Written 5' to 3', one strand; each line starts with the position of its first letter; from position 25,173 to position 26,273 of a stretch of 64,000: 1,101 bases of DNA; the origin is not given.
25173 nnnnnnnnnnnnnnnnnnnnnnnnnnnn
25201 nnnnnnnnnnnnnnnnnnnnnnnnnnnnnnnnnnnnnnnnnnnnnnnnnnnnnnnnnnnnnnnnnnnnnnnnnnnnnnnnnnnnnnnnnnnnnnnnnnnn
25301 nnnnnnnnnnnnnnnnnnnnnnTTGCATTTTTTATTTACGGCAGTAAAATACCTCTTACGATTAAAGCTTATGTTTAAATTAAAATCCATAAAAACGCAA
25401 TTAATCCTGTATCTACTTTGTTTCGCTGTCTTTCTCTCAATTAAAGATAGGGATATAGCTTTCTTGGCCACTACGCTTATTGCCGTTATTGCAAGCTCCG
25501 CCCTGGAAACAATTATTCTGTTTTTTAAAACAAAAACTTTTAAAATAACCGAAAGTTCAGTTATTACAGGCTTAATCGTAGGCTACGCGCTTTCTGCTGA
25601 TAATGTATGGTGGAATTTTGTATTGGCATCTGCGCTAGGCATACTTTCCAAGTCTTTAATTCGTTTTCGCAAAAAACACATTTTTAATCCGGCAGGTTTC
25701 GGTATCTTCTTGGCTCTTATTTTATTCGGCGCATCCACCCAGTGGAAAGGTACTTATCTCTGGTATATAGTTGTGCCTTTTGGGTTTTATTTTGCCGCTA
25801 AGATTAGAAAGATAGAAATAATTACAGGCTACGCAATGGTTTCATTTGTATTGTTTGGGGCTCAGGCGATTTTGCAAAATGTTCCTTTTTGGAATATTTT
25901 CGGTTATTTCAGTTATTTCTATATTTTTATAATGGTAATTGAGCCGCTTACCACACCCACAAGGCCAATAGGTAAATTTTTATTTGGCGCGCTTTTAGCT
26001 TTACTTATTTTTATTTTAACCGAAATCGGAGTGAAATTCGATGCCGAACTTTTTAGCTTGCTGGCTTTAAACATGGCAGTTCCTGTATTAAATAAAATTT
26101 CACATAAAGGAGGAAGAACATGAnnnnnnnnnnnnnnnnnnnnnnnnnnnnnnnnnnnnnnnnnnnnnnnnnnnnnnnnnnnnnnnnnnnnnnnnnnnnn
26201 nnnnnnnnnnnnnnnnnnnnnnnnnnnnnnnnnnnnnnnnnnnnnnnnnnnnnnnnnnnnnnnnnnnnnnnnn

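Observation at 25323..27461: Stand-alone RnfD/NqrB-like membrane protein followed by a secreted SOR-like protein with an altered Fe site and a DsbA-like protein lacking the second active-site Cys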

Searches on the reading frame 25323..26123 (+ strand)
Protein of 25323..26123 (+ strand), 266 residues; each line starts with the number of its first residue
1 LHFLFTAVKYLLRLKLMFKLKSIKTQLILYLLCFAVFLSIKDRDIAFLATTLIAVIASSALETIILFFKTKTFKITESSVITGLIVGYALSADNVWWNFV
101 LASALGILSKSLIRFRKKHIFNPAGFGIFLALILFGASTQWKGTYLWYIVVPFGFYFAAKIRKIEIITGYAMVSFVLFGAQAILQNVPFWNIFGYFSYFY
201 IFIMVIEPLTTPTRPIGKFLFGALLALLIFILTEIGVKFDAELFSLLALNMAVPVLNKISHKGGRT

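Call 3: search_protein_families(library=pfam, proteins=[window:25323-26123:+], max_evalue=1)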
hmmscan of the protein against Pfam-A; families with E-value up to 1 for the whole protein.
window:25323-26123:+ (266 aa): 2 families
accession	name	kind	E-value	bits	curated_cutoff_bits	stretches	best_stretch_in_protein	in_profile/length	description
PF03116.20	NQR2_RnfD_RnfE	-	2.2e-17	63.8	27.7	2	154-260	183-290/296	NQR2, RnfD, RnfE family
PF22493.2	PUF_NOP9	-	0.2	10.9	27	1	9-111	203-301/514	NOP9-like PUF repeat domain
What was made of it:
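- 25371..26123 (+): g1: minimal RnfD/NqrB-like polytopic membrane protein (250 aa). The upstream TTG at 25323 is probably not the start. PF03116 at 63.8 bits (call 3).
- On RnfD/NqrB (PF03116 NQR2_RnfD_RnfE): 63.8 bits against a cutoff of 27.7 (call 3).
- On CopC-type histidine-brace copper proteins: The partner is RnfD-like (call 3).
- Checked: g1 hits PF03116 at 63.8 bits against a cutoff of 27.7 (call 3).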

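Call 4: search_protein_families(library=ncbifam, proteins=[window:25323-26123:+], max_evalue=1)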
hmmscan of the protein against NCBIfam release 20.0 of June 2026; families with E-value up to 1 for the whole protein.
window:25323-26123:+ (266 aa): 3 families
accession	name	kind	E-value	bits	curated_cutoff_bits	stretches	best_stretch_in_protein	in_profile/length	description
NF002011.0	PRK00816.1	equivalog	2.9e-11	43.1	415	2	167-258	249-340/352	electron transport complex subunit RsxD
TIGR01946.1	rnfD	subfamily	4.7e-10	39.4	207.05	2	164-258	224-318/327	RnfABCDGE type electron transport complex subunit D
NF001282.0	PRK00235.2-4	equivalog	0.0086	15.4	342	1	81-169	141-225/286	adenosylcobinamide-GDP ribazoletransferase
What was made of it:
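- On RnfD/NqrB (PF03116 NQR2_RnfD_RnfE): 39.4 against 207 bits, and 43.1 against 415 bits (call 4).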

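Call 6: search_solved_structures(query=window:25323-26123:+, max_evalue=1, show_alignments=2)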
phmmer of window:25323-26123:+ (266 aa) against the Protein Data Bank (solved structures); distinct sequences matched with E-value up to 1: 3.
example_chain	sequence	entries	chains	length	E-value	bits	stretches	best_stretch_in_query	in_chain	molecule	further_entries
9eri_D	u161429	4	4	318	0.0092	19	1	45-124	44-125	Na(+)-translocating ferredoxin:NAD(+) oxidoreductase complex subunit D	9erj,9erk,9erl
8ahx_D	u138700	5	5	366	0.01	18.9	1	199-258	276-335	Ion-translocating oxidoreductase complex subunit D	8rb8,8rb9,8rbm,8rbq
7zc6_D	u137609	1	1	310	0.46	13.5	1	173-258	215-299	RnfD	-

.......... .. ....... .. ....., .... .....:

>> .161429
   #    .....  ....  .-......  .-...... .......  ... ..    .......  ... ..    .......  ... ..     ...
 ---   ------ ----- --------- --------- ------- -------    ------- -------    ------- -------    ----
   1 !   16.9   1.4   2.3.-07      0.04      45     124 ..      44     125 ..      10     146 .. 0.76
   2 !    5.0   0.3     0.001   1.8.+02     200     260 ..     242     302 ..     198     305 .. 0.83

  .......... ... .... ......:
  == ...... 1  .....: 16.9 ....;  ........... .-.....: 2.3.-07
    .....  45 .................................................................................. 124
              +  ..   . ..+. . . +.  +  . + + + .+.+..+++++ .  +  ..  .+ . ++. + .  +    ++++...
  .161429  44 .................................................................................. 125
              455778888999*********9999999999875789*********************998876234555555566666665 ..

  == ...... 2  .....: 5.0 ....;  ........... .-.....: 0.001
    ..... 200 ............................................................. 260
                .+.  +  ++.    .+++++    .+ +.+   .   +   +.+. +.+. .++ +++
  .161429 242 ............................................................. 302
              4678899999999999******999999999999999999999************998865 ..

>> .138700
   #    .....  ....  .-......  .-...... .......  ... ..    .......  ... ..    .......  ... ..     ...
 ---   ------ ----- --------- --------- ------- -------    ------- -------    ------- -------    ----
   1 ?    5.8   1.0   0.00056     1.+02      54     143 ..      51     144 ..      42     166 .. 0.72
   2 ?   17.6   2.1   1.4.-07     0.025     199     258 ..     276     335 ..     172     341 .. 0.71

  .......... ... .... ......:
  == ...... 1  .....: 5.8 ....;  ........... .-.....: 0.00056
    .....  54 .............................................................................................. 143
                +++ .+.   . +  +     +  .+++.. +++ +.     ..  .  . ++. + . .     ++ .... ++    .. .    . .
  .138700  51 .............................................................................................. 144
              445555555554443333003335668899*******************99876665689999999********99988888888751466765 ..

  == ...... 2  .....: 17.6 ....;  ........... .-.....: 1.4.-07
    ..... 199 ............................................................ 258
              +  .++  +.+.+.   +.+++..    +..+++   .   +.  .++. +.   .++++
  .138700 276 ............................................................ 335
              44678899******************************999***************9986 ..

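Call 13: find_homologous_proteins(query=window:25371-26123:+, max_evalue=0.001)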
Query window:25371-26123:+ (250 aa): 463 proteins with E <= 0.001 among 3591 candidates; the best 120 are listed.
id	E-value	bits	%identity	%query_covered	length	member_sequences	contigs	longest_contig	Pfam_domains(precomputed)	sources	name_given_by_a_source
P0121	1.2e-152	525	100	100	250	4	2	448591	PF03116.21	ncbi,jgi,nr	ncbi:MAG: RnfABCDGE type electron transport complex subunit D [Candidatus Omnitrophica bacterium]|jg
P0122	3.6e-128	444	84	100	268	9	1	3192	PF03116.21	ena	-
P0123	8.8e-123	427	80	100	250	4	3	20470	PF03116.21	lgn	-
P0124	1.8e-120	419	82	97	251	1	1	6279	PF03116.21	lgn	-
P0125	8.6e-120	417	79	100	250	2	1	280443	PF03116.21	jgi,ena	-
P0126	8.5e-117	407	77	100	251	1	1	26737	PF03116.21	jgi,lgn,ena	-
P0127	1.9e-111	390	73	100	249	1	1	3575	PF03116.21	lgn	-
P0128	7.2e-110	385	74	98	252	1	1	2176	PF03116.21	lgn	-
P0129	2.1e-109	383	72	99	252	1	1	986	PF03116.21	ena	-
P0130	1.0e-107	378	69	99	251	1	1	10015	PF03116.21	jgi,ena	-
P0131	8.7e-107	374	69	100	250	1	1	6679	PF03116.21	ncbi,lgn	-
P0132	1.2e-106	374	70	98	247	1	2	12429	PF03116.21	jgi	-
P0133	1.5e-106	374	69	99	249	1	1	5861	PF03116.21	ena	-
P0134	4.9e-106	372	70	100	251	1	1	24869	PF03116.21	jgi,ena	-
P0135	9.3e-106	371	69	99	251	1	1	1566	PF03116.21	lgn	-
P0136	1.1e-105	371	70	99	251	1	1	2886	PF03116.21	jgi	jgi:Na+-translocating ferredoxin:NAD+ oxidoreductase RnfD subunit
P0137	2.1e-105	370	69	99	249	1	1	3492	PF03116.21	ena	-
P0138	3.6e-105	369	70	99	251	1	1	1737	PF03116.21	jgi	-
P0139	3.9e-105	369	70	99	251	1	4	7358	PF03116.21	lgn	-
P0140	6.2e-105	368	70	100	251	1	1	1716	PF03116.21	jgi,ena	-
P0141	7.9e-105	368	68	99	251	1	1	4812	PF03116.21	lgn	-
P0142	1.2e-104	367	67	100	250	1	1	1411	PF03116.21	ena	-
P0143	2.2e-104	367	67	99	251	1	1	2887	PF03116.21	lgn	-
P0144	1.0e-103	364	68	98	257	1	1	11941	PF03116.21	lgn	-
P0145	1.1e-103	364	68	99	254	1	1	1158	PF03116.21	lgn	-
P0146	1.1e-103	364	68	99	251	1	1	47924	PF03116.21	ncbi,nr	ncbi:MAG: RnfABCDGE type electron transport complex subunit D [Candidatus Omnitrophica bacterium]|nr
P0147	1.8e-103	364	68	99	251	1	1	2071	PF03116.21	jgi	-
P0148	2.2e-103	363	67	100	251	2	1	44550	PF03116.21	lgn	-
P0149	2.9e-103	363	70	98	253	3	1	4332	PF03116.21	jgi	jgi:Na+-translocating ferredoxin:NAD+ oxidoreductase RnfD subunit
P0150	3.3e-103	363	71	99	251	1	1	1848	PF03116.21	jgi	jgi:Na+-translocating ferredoxin:NAD+ oxidoreductase RnfD subunit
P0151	7.6e-103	362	66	100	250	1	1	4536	PF03116.21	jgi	-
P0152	1.1e-102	361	67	100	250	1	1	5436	PF03116.21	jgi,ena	-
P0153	1.4e-102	361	68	99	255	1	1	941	PF03116.21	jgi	jgi:Na+-translocating ferredoxin:NAD+ oxidoreductase RnfD subunit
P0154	1.7e-102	360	68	99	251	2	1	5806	PF03116.21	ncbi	ncbi:MAG: RnfABCDGE type electron transport complex subunit D [Candidatus Omnitrophota bacterium]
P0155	3.1e-102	360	66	100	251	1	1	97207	PF03116.21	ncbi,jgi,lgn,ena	ncbi:MAG: RnfABCDGE type electron transport complex subunit D [Candidatus Omnitrophota bacterium]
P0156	4.3e-102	359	67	99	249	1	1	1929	PF03116.21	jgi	-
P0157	6.7e-102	358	69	98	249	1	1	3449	PF03116.21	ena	-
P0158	7.4e-102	358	66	99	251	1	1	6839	PF03116.21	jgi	-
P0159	7.5e-102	358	66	99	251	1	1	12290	PF03116.21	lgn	-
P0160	9.2e-102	358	69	99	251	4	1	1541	PF03116.21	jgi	-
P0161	1.0e-101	358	68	98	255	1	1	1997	PF03116.21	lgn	-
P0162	1.0e-101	358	67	100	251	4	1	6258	PF03116.21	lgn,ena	-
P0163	1.1e-101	358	66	100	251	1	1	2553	PF03116.21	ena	-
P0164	1.2e-101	358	70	97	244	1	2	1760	PF03116.21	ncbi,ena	-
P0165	1.3e-101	358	67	98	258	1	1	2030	PF03116.21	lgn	-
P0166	2.1e-101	357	67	100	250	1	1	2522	PF03116.21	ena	-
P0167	3.0e-101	356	65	100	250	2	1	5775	PF03116.21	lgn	-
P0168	6.2e-101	355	67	98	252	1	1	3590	PF03116.21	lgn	-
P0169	1.2e-100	354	67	98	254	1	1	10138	PF03116.21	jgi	jgi:Na+-translocating ferredoxin:NAD+ oxidoreductase RnfD subunit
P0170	2.6e-100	353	66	99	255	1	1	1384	PF03116.21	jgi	-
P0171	9.9e-100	351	65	98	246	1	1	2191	PF03116.21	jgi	jgi:Na+-translocating ferredoxin:NAD+ oxidoreductase RnfD subunit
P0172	1.1e-99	351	64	100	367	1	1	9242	PF03116.21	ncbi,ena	-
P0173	1.6e-99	351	65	99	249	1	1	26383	PF03116.21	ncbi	ncbi:MAG: RnfABCDGE type electron transport complex subunit D [Candidatus Omnitrophota bacterium]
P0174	2.3e-99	350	65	100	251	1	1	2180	PF03116.21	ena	-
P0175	2.3e-99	350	64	100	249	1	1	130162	PF03116.21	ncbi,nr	ncbi:MAG: RnfABCDGE type electron transport complex subunit D [Candidatus Omnitrophica bacterium]|nr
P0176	2.5e-99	350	66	98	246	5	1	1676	PF03116.21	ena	-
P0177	5.7e-99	349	66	100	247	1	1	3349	PF03116.21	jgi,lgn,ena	-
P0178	1.1e-98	348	66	95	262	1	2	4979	PF03116.21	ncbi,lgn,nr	ncbi:MAG: RnfABCDGE type electron transport complex subunit D [Candidatus Ratteibacteria bacterium]|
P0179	1.9e-98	347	67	98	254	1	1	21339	PF03116.21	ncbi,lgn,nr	ncbi:MAG: RnfABCDGE type electron transport complex subunit D [Candidatus Omnitrophica bacterium]|nr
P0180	2.0e-98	347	67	92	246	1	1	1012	PF03116.21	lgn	-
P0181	2.5e-98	347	63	100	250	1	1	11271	PF03116.21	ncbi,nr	ncbi:MAG: RnfABCDGE type electron transport complex subunit D [Candidatus Omnitrophica bacterium]|nr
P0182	2.9e-98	347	65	99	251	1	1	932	PF03116.21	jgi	jgi:Na+-translocating ferredoxin:NAD+ oxidoreductase RnfD subunit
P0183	3.4e-98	346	66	98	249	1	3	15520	PF03116.21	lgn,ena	-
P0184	4.2e-98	346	65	100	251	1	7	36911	PF03116.21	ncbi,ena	-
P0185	5.0e-98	346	65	99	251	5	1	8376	PF03116.21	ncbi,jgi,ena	ncbi:MAG: RnfABCDGE type electron transport complex subunit D [Candidatus Omnitrophota bacterium]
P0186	5.4e-98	346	62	99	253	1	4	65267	PF03116.21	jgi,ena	-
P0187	6.4e-98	345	65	98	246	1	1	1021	PF03116.21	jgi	jgi:enediyne biosynthesis protein E5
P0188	8.3e-98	345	64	99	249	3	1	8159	PF03116.21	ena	-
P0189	9.2e-98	345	63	99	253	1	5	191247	PF03116.21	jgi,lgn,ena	-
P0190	1.1e-97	345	64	99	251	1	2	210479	PF03116.21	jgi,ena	-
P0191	1.1e-97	345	66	98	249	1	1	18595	PF03116.21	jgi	-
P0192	1.1e-97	345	64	98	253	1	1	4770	PF03116.21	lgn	-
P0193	1.8e-97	344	65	98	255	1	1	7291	PF03116.21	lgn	-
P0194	2.1e-97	344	65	99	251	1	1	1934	PF03116.21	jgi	-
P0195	3.5e-97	343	65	99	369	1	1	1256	PF03116.21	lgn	-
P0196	4.0e-97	343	65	98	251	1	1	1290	PF03116.21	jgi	jgi:Na+-translocating ferredoxin:NAD+ oxidoreductase RnfD subunit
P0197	4.3e-97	343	66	97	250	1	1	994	PF03116.21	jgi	jgi:Na+-translocating ferredoxin:NAD+ oxidoreductase RnfD subunit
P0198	4.3e-97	343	65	98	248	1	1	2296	PF03116.21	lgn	-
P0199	5.5e-97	342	64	100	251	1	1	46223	PF03116.21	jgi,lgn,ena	-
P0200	1.3e-96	341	63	99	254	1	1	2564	PF03116.21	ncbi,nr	ncbi:MAG: RnfABCDGE type electron transport complex subunit D [Candidatus Omnitrophica bacterium]|nr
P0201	1.8e-96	341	63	98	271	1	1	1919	PF03116.21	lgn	-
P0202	1.9e-96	341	67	99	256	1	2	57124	PF03116.21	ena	-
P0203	1.9e-96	341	65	99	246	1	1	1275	PF03116.21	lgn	-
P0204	2.1e-96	340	63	100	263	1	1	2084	PF03116.21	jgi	jgi:Na+-translocating ferredoxin:NAD+ oxidoreductase RnfD subunit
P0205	2.9e-96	340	64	98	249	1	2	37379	PF03116.21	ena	-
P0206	3.4e-96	340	64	100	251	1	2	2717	PF03116.21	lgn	-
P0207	3.7e-96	340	65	98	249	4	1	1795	PF03116.21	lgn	-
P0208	4.2e-96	339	64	100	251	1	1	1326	PF03116.21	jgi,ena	-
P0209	5.0e-96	339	64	99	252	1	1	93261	PF03116.21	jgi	-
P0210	5.5e-96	339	65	100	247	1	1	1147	PF03116.21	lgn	-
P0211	5.9e-96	339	64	100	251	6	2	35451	PF03116.21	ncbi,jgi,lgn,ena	-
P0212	6.2e-96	339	64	99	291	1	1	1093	PF03116.21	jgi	-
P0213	7.6e-96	339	66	97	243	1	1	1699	PF03116.21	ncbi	-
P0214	7.7e-96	339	64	100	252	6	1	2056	PF03116.21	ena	-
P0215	8.5e-96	338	61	98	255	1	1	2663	PF03116.21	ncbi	-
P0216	9.3e-96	338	65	99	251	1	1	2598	PF03116.21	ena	-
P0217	1.1e-95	338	64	98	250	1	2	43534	PF03116.21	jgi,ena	-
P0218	1.3e-95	338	63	97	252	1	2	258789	PF03116.21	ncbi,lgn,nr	ncbi:MAG: RnfABCDGE type electron transport complex subunit D [Candidatus Omnitrophica bacterium]|nr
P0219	3.0e-95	337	66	96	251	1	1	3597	PF03116.21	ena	-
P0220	3.6e-95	336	65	98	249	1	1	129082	PF03116.21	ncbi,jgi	jgi:Na+-translocating ferredoxin:NAD+ oxidoreductase RnfD subunit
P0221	3.9e-95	336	61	98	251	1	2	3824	PF03116.21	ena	-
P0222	4.0e-95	336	64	94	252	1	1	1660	PF03116.21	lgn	-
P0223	4.0e-95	336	59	99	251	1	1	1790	PF03116.21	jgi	jgi:Na+-translocating ferredoxin:NAD+ oxidoreductase RnfD subunit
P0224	4.2e-95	336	65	99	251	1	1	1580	PF03116.21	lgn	-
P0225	4.2e-95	336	63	98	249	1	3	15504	PF03116.21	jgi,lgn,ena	jgi:Na+-translocating ferredoxin:NAD+ oxidoreductase RnfD subunit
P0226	4.5e-95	336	64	99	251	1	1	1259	PF03116.21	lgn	-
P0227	5.7e-95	336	65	97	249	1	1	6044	PF03116.21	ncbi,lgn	-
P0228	5.9e-95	336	64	100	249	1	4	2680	PF03116.21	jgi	jgi:Na+-translocating ferredoxin:NAD+ oxidoreductase RnfD subunit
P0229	6.0e-95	336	63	99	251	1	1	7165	PF03116.21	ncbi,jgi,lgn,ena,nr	ncbi:MAG TPA: RnfABCDGE type electron transport complex subunit D [Candidatus Margulisiibacteriota b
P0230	1.1e-94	335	63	99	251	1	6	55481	PF03116.21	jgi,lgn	-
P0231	1.5e-94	334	63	99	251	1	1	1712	PF03116.21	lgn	-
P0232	1.5e-94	334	64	98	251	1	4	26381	PF03116.21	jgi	jgi:Na+-translocating ferredoxin:NAD+ oxidoreductase RnfD subunit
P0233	1.6e-94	334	62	98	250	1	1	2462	PF03116.21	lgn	-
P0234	2.0e-94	334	67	97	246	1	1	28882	PF03116.21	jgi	jgi:Na+-translocating ferredoxin:NAD+ oxidoreductase RnfD subunit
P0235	2.2e-94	334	63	98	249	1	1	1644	PF03116.21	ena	-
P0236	2.3e-94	334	66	92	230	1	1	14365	PF03116.21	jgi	-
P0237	2.5e-94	334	62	98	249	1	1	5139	PF03116.21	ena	-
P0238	2.5e-94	334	64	99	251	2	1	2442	PF03116.21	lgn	-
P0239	2.8e-94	334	65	100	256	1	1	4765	PF03116.21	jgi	jgi:Na+-translocating ferredoxin:NAD+ oxidoreductase RnfD subunit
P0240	3.8e-94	333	62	99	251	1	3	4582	PF03116.21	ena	-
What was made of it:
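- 25371..26123 (+): The identical 250-aa protein P0121 is deposited (call 13).
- Checked: The deposited protein P0121 is 250 aa and 100% identical, and all homologues start there (call 13).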

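Call 65: predict_structure(alignment_id=A5)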
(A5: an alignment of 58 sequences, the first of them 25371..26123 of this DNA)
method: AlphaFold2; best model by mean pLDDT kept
length: 250 residues; sequences in the alignment: 58
mean_pLDDT: 80.5   pTM: 0.78
mean pLDDT of the five models: 80.5, 79.4, 77.2, 73.4, 70.1
residues with pLDDT >= 90: 35; 70-90: 170; 50-70: 35; < 50: 10
segments of 3 or more residues with pLDDT < 50: 1-3, 127-129, 247-250
pLDDT, mean of each block of 10 residues (from residue 1): 67 87 85 92 92 89 88 81 90 78 77 86 62 67 81 88 88 73 55 78 90 89 83 87 58
secondary structure, 60 per line:
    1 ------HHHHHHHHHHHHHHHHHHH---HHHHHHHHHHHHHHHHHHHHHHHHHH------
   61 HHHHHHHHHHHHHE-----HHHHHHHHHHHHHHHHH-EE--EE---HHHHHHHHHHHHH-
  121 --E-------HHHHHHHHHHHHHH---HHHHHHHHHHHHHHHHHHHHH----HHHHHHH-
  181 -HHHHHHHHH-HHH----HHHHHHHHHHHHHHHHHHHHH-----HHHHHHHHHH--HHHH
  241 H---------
elements in order: H7-25 H29-54 H61-73 H80-96 H107-119 H131-144 H148-168 H173-179 H182-190 H199-219 H225-234 H237-241
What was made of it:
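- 25371..26123 (+): AF2 pLDDT is 80.5 (call 65).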
